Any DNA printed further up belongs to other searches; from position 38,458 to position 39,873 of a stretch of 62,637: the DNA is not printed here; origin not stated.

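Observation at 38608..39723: Catalytic-subunit homologue with a hybrid hydrogenase/NuoD active-site signature (CxxC ... C-P-P-E-M-E-R)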

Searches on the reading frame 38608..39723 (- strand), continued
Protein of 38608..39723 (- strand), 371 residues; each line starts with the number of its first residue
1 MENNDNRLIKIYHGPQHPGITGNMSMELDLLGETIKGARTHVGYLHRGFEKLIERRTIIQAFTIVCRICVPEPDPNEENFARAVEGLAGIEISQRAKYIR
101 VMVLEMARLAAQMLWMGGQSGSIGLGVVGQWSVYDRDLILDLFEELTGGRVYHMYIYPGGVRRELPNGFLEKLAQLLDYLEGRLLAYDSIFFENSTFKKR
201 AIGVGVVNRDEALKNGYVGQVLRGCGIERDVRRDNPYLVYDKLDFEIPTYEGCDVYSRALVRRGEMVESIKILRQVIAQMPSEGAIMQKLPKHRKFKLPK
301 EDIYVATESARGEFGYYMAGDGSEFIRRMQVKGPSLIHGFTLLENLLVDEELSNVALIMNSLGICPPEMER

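Call 20: find_related_loci(query=window:38608-39723:-, collection=genome_contigs, flank=10000)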
Query window:38608-39723:- (371 aa) in genome_contigs; peptide patterns used: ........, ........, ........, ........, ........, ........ (x = any residue, [..] = any of these).
116 stretches matched a pattern; 80 encode a relative of the query (tblastn E <= 1e-3); 80 distinct loci.
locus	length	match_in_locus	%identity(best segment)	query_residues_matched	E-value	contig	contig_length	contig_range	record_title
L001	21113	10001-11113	98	1-371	0e+0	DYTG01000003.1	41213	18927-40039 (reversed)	MAG TPA_asm: Sulfurovum sp. isolate SulCav_PC08_3_2_41_838 SulCav_PC08-3_365_length_41213_cov_514.614656, whole genome s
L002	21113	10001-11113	85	1-371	0e+0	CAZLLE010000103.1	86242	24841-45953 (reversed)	MAG TPA_asm: uncultured Campylobacterales bacterium isolate binchicken_co219_67 genome assembly, contig: k141_249127, wh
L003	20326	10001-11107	86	3-371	0e+0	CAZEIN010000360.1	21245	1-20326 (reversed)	MAG TPA_asm: uncultured Sulfurovum sp. isolate binchicken_co219_150 genome assembly, contig: k141_254407, whole genome s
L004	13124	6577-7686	85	2-371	0e+0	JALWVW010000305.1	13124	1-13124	MAG: Campylobacteraceae bacterium isolate T2_maxbin2_scaf2bin.172 T2_NODE_5383_length_13124_cov_14.671770, whole genome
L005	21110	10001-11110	85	2-371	0e+0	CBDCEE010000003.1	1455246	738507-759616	MAG: Sulfurovaceae bacterium isolate d8b9733b-7bde-4c6a-847d-768f6c9f88b2 genome assembly, contig: ctg87265, whole genom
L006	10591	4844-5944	86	5-371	0e+0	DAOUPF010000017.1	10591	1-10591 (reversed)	MAG TPA_asm: Sulfurovum sp. isolate CSMAG_93 CSMAG_93_k127_1707100_length_10591_cov_11.0000, whole genome shotgun sequen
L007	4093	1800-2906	86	3-371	0e+0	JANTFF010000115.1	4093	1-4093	MAG: Sulfurovum sp. isolate bin1001 c_000000026485, whole genome shotgun sequence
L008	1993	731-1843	84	1-371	0e+0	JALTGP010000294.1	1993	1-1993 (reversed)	MAG: Campylobacteraceae bacterium isolate S016_maxbin2_scaf2bin.314 S016_NODE_83002_length_1993_cov_93.152197, whole gen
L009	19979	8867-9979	83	1-371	0e+0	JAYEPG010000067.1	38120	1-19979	MAG: Campylobacterota bacterium isolate MAG008 MAG008_67, whole genome shotgun sequence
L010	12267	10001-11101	85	5-371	0e+0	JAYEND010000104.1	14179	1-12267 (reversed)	MAG: Campylobacterota bacterium isolate MAG064 MAG064_104, whole genome shotgun sequence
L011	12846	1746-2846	84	5-371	0e+0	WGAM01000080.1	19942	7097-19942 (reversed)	MAG: Epsilonproteobacteria bacterium isolate S143_58 k151_34516, whole genome shotgun sequence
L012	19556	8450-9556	84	3-371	0e+0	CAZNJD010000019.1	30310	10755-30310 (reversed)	MAG TPA_asm: uncultured Sulfurovum sp. isolate binchicken_co219_126 genome assembly, contig: k141_1076474, whole genome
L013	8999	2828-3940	84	1-371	0e+0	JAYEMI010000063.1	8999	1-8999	MAG: Campylobacterota bacterium isolate MAG085 MAG085_63, whole genome shotgun sequence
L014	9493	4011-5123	84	1-371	0e+0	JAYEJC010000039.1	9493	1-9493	MAG: Campylobacterota bacterium isolate MAG174 MAG174_39, whole genome shotgun sequence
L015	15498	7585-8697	83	1-371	0e+0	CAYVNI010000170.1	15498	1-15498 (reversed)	MAG TPA_asm: uncultured Sulfurovum sp. isolate binchicken_co219_7 genome assembly, contig: k141_1056036, whole genome sh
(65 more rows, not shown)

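Call 53: predict_structure(alignment_id=A1)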
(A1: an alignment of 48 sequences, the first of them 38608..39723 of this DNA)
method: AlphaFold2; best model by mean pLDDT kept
length: 371 residues; sequences in the alignment: 48
mean_pLDDT: 82.3   pTM: 0.86
mean pLDDT of the five models: 82.3, 79.6, 79.4, 78.6, 78.1
residues with pLDDT >= 90: 153; 70-90: 144; 50-70: 43; < 50: 31
segments of 3 or more residues with pLDDT < 50: 1-3, 17-22, 44-51, 66-70, 367-371
pLDDT, mean of each block of 10 residues (from residue 1): 65 51 69 88 48 64 53 75 87 93 94 90 89 94 83 73 92 99 96 96 95 89 94 87 96 97 98 98 85 74 87 82 81 60 87 87 58 30
secondary structure, 60 per line:
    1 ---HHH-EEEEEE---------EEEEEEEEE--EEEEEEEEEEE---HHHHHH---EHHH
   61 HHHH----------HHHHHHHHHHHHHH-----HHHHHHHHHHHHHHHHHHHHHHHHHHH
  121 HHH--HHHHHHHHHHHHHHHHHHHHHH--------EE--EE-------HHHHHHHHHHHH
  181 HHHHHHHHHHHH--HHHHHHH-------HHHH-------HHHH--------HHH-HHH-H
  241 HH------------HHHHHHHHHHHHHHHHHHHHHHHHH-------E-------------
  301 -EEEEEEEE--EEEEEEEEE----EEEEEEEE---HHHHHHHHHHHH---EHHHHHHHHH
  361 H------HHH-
elements in order: E8-13 E23-31 E34-44 H48-53 H58-64 H75-88 H94-123 H126-147 H169-192 H195-201 H209-212 H220-223 H255-279 E302-309 E312-320 E325-332 H336-347 H352-361

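Call 56: fold_search(model_id=the predicted structure, library=pdb)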
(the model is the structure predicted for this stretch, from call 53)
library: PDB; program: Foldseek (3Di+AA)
matches with E <= 10: 638; with E <= 0.001: 223
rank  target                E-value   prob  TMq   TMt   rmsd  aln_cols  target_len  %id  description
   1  6yj4_D                1.6e-27  1.00  0.89  0.76   4.2       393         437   30  Structure of Yarrowia lipolytica complex I at 2.7 A (released 2020-08-12)
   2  7b0n_D                2.8e-27  1.00  0.88  0.75   4.2       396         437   30  A 3.7-angstrom structure of Yarrowia lipolytica complex I with an R121M mutation in NUCM. (released 2021-03-10)
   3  7aqr_D                4.6e-27  1.00  0.88  0.85   4.0       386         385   30  Cryo-EM structure of Arabidopsis thaliana Complex-I (peripheral arm) (released 2021-12-08)
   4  8bpx_D                6.2e-27  1.00  0.89  0.85   3.9       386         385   30  Cryo-EM structure of the Arabidopsis thaliana I+III2 supercomplex (Complete composition) (released 2023-01-25)
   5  7vb7_Q                1.2e-26  1.00  0.89  0.86   3.9       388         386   30  Matrix arm of active state CI from DQ-NADH dataset (released 2022-04-06)
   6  7zmg_C                1.4e-26  1.00  0.89  0.78   4.2       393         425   30  CryoEM structure of mitochondrial complex I from Chaetomium thermophilum (state 1) (released 2022-11-30)
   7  7r4f_D                1.6e-26  1.00  0.87  0.84   4.0       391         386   29  Bovine complex I in the presence of IM1761092, slack class i (Composite map) (released 2023-02-08)
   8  7vbn_Q                1.7e-26  1.00  0.88  0.86   3.5       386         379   29  Matrix arm of deactive state CI from DQ-NADH dataset (released 2022-04-06)
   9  8ud1_1D               1.9e-26  1.00  0.87  0.76   3.9       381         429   30  High resolution in-situ structure of complex I in respiratory supercomplex (composite) (released 2024-06-19)
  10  8esz_S2               2.5e-26  1.00  0.89  0.77   3.9       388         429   31  Structure of mitochondrial complex I from Drosophila melanogaster, Helix-locked state (released 2023-03-29)
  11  8ba0_D                2.6e-26  1.00  0.86  0.75   4.2       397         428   30  Drosophila melanogaster complex I in the Twisted state (Dm2) (released 2023-01-18)
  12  7arc_D                3.2e-26  1.00  0.88  0.83   3.9       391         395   29  Cryo-EM structure of Polytomella Complex-I (peripheral arm) (released 2021-12-08)
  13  6y79_C                3.5e-26  1.00  0.89  0.77   4.1       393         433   30  Cryo-EM structure of a respiratory complex I F89A mutant (released 2020-10-28)
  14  7v2d_Q                4.7e-26  1.00  0.88  0.78   3.8       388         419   29  Deactive state complex I from Q10 dataset (released 2022-03-02)
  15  7o6y_C                5.0e-26  1.00  0.89  0.81   4.7       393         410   30  Cryo-EM structure of respiratory complex I under turnover (released 2021-11-10)
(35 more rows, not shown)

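Call 60: find_homologous_proteins(query=A2, max_evalue=1e-20)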
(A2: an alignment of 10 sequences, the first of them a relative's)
Query A2 (10 sequences) (397 aa, profile of the alignment): 7106 proteins with E <= 1e-20 among 8000 candidates; the best 120 are listed.
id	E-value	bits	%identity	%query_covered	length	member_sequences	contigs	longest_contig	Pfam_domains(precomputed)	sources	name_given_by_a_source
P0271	3.6e-157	541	48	93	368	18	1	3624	PF00346.25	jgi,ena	-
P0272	1.2e-156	539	47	93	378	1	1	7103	PF00346.25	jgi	-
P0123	3.6e-155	534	42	91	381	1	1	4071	PF00346.25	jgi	-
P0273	5.7e-155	534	42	91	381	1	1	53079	PF00346.25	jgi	-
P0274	6.3e-154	530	47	92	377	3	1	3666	PF00346.25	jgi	-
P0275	1.2e-153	529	46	91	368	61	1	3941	PF00346.25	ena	-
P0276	1.6e-153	529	47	91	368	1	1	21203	PF00346.25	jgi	-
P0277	2.1e-153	529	47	91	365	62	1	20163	PF00346.25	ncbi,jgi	-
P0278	8.0e-153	527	46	93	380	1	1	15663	PF00346.25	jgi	-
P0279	9.8e-153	526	46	93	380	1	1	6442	PF00346.25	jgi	-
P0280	1.6e-152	526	44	93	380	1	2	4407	PF00346.25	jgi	-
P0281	1.9e-152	525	44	93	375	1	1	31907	PF00346.25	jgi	-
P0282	2.1e-152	525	44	93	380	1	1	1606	PF00346.25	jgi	jgi:NADH-quinone oxidoreductase subunit D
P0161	2.2e-152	525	-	-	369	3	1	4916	PF00346.25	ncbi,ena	-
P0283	2.4e-152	525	45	91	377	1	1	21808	PF00346.25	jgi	-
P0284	2.8e-152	525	45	91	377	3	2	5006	PF00346.25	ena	-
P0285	3.1e-152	525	46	91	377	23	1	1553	PF00346.25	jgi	jgi:NADH-quinone oxidoreductase subunit D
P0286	3.4e-152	525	44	92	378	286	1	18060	PF00346.25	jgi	-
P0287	3.8e-152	524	44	92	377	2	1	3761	PF00346.25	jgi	-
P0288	4.0e-152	524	45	93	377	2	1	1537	PF00346.25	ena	-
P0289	4.5e-152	524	44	94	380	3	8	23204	PF00346.25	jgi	jgi:NADH-quinone oxidoreductase subunit D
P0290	5.2e-152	524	45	93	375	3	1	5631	PF00346.25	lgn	-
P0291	5.2e-152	524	44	92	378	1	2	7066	PF00346.25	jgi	-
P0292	5.8e-152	524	45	92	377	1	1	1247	PF00346.25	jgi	-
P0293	5.8e-152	524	44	93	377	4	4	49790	PF00346.25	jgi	-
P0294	5.8e-152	524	46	93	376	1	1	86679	PF00346.25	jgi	jgi:NADH-quinone oxidoreductase subunit D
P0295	6.9e-152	524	44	92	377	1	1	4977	PF00346.25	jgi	-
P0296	7.6e-152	523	45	93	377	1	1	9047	PF00346.25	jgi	-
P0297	8.2e-152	523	45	93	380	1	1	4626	PF00346.25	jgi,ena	-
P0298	8.9e-152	523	44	93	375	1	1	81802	PF00346.25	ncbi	-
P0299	9.9e-152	523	45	92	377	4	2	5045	PF00346.25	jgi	-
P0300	1.1e-151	523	45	93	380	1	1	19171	PF00346.25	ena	-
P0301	1.1e-151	523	44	93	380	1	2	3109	PF00346.25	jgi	-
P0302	1.4e-151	523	44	94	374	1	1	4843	PF00346.25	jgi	-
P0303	1.4e-151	523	44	92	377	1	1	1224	PF00346.25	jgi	-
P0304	1.5e-151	523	44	94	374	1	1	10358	PF00346.25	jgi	-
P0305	1.6e-151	522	43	93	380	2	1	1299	PF00346.25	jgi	jgi:NADH-quinone oxidoreductase subunit D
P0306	1.6e-151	522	45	93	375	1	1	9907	PF00346.25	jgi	-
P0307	1.6e-151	522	48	91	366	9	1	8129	PF00346.25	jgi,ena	-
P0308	1.7e-151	522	46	92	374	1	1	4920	PF00346.25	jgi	-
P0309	1.8e-151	522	44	93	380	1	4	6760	PF00346.25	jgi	jgi:NADH-quinone oxidoreductase subunit D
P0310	1.9e-151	522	44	92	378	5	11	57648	PF00346.25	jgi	-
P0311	2.1e-151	522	44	92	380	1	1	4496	PF00346.25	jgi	jgi:NADH-quinone oxidoreductase subunit D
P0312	2.2e-151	522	45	91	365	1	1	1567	PF00346.25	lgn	-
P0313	2.6e-151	522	41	94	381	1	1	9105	PF00346.25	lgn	-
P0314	2.7e-151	522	43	92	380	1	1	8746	PF00346.25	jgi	-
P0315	2.8e-151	522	45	91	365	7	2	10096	PF00346.25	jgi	-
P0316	3.0e-151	522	46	91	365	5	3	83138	PF00346.25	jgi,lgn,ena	-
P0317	3.4e-151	521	45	91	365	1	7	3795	PF00346.25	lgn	-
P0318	3.4e-151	521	45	91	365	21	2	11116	PF00346.25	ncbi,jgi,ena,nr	ncbi:MAG: NADH-quinone oxidoreductase subunit D [Candidatus Coatesbacteria bacterium]|nr:MAG: NADH-q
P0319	3.4e-151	521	46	92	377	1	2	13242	PF00346.25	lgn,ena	-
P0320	3.6e-151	521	45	97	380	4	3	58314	PF00346.25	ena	-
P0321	3.7e-151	521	46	92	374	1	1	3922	PF00346.25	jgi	-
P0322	3.9e-151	521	46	91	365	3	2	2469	PF00346.25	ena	-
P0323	3.9e-151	521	48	90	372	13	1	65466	PF00346.25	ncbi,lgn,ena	-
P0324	4.1e-151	521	46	92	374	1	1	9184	PF00346.25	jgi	-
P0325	4.4e-151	521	46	91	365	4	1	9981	PF00346.25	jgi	-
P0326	4.8e-151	521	43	91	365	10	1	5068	PF00346.25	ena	-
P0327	5.5e-151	521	44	91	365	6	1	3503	PF00346.25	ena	-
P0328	6.0e-151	521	45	92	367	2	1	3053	PF00346.25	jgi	jgi:NADH-quinone oxidoreductase subunit D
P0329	6.0e-151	521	44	93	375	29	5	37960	PF00346.25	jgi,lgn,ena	-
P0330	6.2e-151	520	44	93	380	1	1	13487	PF00346.25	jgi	jgi:NADH-quinone oxidoreductase subunit D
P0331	6.4e-151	520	45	91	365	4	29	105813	PF00346.25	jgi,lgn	-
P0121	6.7e-151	520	100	100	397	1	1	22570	PF00346.25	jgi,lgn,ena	-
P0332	6.9e-151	520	44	91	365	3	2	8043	PF00346.25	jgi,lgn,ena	-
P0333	7.4e-151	520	44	93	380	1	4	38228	PF00346.25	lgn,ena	-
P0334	7.4e-151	520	45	93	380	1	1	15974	PF00346.25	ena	-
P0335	7.9e-151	520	44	91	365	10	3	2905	PF00346.25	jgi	jgi:NADH-quinone oxidoreductase subunit D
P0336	8.9e-151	520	43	93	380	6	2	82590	PF00346.25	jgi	-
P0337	1.0e-150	520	44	93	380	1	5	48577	PF00346.25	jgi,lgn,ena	-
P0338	1.1e-150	520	44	92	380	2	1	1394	PF00346.25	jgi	jgi:NADH-quinone oxidoreductase subunit D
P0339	1.2e-150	520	45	91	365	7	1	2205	PF00346.25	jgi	-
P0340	1.3e-150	519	43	93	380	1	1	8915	PF00346.25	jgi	-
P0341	1.3e-150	519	45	91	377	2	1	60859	PF00346.25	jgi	-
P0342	1.3e-150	519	43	93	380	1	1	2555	PF00346.25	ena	-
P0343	1.3e-150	519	44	93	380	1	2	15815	PF00346.25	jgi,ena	-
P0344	1.4e-150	519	44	93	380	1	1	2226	PF00346.25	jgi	-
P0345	1.4e-150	519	44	91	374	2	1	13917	PF00346.25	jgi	-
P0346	1.5e-150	519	46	95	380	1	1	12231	PF00346.25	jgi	-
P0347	1.6e-150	519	46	92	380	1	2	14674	PF00346.25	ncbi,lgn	-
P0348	1.7e-150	519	43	94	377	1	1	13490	PF00346.25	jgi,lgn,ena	-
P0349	1.8e-150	519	43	92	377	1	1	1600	PF00346.25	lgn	-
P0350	2.1e-150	519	44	93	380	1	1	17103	PF00346.25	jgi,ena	-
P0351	2.1e-150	519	45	91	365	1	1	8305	PF00346.25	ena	-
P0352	2.1e-150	519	46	91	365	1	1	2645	PF00346.25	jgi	jgi:NADH-quinone oxidoreductase subunit D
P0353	2.2e-150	519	47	93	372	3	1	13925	PF00346.25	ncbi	-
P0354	2.2e-150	519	43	92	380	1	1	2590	PF00346.25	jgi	jgi:NADH-quinone oxidoreductase subunit D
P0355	2.3e-150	519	45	91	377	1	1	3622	PF00346.25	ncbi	ncbi:NADH-quinone oxidoreductase subunit 4 [subsurface metagenome]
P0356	2.7e-150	518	45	92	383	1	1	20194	PF00346.25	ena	-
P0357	2.8e-150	518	45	92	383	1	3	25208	PF00346.25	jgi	-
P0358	2.8e-150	518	45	91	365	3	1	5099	PF00346.25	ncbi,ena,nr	ncbi:NADH-quinone oxidoreductase subunit D [candidate division WOR-3 bacterium]|nr:NADH-quinone oxid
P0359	2.9e-150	518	45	91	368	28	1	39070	PF00346.25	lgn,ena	-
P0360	3.0e-150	518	44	93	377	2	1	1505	PF00346.25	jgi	jgi:NADH-quinone oxidoreductase subunit D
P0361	3.2e-150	518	44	93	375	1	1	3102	PF00346.25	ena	-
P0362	3.2e-150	518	46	91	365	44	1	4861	PF00346.25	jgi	jgi:NADH-quinone oxidoreductase subunit D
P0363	3.7e-150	518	43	91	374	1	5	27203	PF00346.25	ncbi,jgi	jgi:NADH-quinone oxidoreductase subunit D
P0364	3.8e-150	518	45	91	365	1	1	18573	PF00346.25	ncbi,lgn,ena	-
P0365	3.8e-150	518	47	91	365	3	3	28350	PF00346.25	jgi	-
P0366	4.0e-150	518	46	93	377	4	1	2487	PF00346.25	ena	-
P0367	4.2e-150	518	45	91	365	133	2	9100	PF00346.25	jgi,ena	jgi:NADH-quinone oxidoreductase subunit D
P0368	4.8e-150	518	45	93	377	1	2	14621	PF00346.25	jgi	-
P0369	4.9e-150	518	43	93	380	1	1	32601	PF00346.25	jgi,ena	-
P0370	5.4e-150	517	44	91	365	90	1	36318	PF00346.25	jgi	jgi:NADH-quinone oxidoreductase subunit D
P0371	5.8e-150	517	44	92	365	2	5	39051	PF00346.25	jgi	-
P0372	6.2e-150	517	43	93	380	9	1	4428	PF00346.25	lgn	-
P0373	6.4e-150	517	45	91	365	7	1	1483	PF00346.25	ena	-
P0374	6.8e-150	517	44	95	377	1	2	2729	PF00346.25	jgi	-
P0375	6.9e-150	517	44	91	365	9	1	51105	PF00346.25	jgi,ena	-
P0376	7.5e-150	517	44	91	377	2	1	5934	PF00346.25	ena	-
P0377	7.6e-150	517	44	91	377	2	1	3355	PF00346.25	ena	-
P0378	7.6e-150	517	44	93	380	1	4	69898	PF00346.25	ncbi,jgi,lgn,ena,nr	ncbi:MAG: NADH-quinone oxidoreductase subunit D [Planctomycetes bacterium]|nr:NADH-quinone oxidoredu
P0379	1.0e-149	517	47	91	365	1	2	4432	PF00346.25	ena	-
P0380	1.0e-149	516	44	91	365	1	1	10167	PF00346.25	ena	-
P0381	1.2e-149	516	45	91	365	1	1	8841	PF00346.25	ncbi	-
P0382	1.5e-149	516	46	91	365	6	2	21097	PF00346.25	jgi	jgi:NADH-quinone oxidoreductase subunit D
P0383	1.7e-149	516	44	91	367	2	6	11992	PF00346.25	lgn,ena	-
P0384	1.7e-149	516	47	92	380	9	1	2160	PF00346.25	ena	-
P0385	1.7e-149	516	45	92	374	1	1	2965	PF00346.25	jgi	jgi:NADH-quinone oxidoreductase subunit D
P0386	1.9e-149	516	44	93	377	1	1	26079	PF00346.25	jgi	-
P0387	2.1e-149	515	46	91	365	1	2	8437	PF00346.25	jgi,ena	-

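Call 62: find_encoding_contigs(protein=P0378, flank=10000, max_places=2)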
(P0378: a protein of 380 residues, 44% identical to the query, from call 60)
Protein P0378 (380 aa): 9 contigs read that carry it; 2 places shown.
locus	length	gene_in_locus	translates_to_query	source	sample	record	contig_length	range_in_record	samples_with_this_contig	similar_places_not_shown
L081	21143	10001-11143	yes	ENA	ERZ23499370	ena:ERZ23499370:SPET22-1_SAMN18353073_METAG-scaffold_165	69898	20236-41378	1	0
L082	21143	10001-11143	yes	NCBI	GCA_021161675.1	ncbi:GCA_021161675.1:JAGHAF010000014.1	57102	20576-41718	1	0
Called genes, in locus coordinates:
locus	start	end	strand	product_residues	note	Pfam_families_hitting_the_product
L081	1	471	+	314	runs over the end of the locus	PF00005:ABC_tran, PF13304:AAA_21, PF13732:DrrA1-3_C (weak)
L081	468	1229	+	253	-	PF01061:ABC2_membrane, PF12698:ABC2_membrane_3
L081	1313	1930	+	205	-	PF06971:Put_DNA-bind_N, PF02629:CoA_binding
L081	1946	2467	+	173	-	PF01899:MNHE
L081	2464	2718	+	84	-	PF04066:MrpF_PhaF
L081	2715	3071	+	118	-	PF03334:PhaG_MnhG_YufB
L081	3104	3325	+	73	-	PF13244:MbhD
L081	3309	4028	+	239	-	PF20501:MbhE, PF04039:MnhB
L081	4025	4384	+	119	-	PF00420:Oxidored_q2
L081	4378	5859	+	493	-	PF00361:Proton_antipo_M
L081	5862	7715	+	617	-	PF00361:Proton_antipo_M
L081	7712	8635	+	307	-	PF00146:NADHdh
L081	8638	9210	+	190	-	PF01058:Oxidored_q6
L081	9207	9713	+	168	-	PF00329:Complex1_30kDa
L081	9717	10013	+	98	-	PF01883:FeS_assembly_P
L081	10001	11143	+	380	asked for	PF00346:Complex1_49kDa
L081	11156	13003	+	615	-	PF13534:Fer4_17 (faint), PF00037:Fer4 (weak), PF12838:Fer4_7, PF13187:Fer4_9, PF14691:Fer4_20, PF01266:DAO (weak), PF07992:Pyr_redox_2, PF13450:NAD_binding_8 (weak), +5 more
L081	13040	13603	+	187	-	PF19628:DUF6132, PF14595:Thioredoxin_9 (weak), PF00085:Thioredoxin, PF13098:Thioredoxin_2 (weak)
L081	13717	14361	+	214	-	PF01209:Ubie_methyltran (weak), PF13847:Methyltransf_31, PF08241:Methyltransf_11, PF08242:Methyltransf_12, PF13649:Methyltransf_25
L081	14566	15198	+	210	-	PF01116:F_bP_aldolase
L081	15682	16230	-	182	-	PF01980:TrmO_N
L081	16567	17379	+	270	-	PF07638:Sigma70_ECF (faint), PF08281:Sigma70_r4_2, PF13646:HEAT_2 (faint)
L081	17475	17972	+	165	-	-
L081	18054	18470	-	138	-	PF01894:YjbQ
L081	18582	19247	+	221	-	PF01135:PCMT, PF13649:Methyltransf_25 (faint)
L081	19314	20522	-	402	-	PF13439:Glyco_transf_4, PF13579:Glyco_trans_4_4, PF13477:Glyco_trans_4_2 (weak), PF00534:Glycos_transf_1, PF13692:Glyco_trans_1_4, PF13524:Glyco_trans_1_2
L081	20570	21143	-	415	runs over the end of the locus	PF00109:ketoacyl-synt, PF00108:Thiolase_N (weak), PF02801:Ketoacyl-synt_C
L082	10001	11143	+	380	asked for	PF00346:Complex1_49kDa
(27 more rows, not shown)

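Call 63: find_encoding_contigs(protein=P0121, flank=10000, max_places=2)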
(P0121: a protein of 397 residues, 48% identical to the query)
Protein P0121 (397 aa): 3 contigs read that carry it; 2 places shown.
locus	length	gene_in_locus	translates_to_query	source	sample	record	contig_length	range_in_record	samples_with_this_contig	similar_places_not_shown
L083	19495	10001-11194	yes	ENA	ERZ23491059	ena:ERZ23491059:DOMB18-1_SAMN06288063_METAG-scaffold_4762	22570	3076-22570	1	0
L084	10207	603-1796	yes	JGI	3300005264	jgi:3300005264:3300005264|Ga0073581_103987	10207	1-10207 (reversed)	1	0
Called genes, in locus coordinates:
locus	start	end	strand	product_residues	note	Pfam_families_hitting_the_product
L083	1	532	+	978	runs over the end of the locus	PF01565:FAD_binding_4, PF02913:FAD-oxidase_C, PF13183:Fer4_8, PF13534:Fer4_17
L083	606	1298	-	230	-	PF00027:cNMP_binding, PF13545:HTH_Crp_2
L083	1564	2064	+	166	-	PF01899:MNHE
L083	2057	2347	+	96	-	PF04066:MrpF_PhaF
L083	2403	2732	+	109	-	PF03334:PhaG_MnhG_YufB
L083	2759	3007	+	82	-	PF13244:MbhD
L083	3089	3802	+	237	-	PF20501:MbhE, PF09878:EhaG (faint), PF04039:MnhB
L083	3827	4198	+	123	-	PF00420:Oxidored_q2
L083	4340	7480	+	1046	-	PF00361:Proton_antipo_M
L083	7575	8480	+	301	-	PF00146:NADHdh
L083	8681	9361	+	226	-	PF01058:Oxidored_q6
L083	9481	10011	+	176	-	PF00329:Complex1_30kDa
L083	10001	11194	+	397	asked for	PF00346:Complex1_49kDa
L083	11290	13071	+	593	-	PF13183:Fer4_8 (faint), PF13534:Fer4_17 (faint), PF13484:Fer4_16 (faint), PF00037:Fer4 (faint), PF12838:Fer4_7 (weak), PF14691:Fer4_20, PF07992:Pyr_redox_2, PF13450:NAD_binding_8, +3 more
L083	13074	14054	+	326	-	PF01180:DHO_dh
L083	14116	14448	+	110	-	-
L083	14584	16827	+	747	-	PF01136:Peptidase_U32, PF12392:DUF3656 (weak)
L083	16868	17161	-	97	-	PF00465:Fe-ADH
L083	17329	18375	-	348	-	PF20551:DUF6765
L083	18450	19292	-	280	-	PF02811:PHP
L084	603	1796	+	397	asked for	PF00346:Complex1_49kDa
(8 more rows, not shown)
